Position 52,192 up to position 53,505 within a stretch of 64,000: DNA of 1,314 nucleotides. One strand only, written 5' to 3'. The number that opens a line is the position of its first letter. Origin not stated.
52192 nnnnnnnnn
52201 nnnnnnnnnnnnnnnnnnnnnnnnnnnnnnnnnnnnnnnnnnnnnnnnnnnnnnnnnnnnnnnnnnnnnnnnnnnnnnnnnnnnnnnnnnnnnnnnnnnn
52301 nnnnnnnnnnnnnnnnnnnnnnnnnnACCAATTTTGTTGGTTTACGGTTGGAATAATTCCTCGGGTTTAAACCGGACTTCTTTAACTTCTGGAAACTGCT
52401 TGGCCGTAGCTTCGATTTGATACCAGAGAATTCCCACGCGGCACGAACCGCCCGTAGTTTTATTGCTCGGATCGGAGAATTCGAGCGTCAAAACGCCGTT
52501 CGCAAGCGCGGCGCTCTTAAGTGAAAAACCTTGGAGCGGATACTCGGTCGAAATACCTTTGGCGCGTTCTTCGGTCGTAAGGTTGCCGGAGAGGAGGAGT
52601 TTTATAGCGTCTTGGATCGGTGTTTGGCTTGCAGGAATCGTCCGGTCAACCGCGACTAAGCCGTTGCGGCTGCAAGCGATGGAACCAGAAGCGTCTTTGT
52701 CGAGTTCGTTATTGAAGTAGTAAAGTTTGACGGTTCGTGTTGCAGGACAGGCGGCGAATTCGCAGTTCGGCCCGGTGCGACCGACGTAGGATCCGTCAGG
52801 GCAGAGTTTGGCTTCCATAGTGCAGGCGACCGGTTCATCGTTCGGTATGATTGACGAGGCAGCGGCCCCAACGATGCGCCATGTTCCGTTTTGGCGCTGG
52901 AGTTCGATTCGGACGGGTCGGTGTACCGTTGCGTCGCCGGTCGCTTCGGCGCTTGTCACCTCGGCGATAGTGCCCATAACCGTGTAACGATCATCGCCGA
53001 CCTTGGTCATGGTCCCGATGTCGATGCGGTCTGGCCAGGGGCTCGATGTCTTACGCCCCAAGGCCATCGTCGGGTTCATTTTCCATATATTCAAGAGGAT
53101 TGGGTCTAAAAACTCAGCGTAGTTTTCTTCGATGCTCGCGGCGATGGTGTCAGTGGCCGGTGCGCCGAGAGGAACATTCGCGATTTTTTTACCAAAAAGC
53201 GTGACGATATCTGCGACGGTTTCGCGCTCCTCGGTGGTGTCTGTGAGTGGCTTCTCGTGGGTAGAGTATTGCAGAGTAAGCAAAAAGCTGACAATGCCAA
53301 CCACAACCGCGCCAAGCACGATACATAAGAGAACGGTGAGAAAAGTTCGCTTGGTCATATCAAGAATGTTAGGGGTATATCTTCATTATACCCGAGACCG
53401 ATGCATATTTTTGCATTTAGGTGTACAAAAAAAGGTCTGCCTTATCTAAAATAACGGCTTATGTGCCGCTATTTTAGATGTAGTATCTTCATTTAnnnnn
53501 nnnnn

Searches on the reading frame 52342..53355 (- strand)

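Call 44: search_protein_families(library=pfam, proteins=[window:52342-53355:-], max_evalue=0.00001)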
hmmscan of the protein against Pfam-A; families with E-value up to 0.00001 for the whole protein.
window:52342-53355:- (337 aa): 1 family
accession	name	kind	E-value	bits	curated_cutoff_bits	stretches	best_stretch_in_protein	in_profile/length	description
PF10646.14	Germane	-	8.9e-09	36.4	23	1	211-330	2-110/117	Sporulation and spore germination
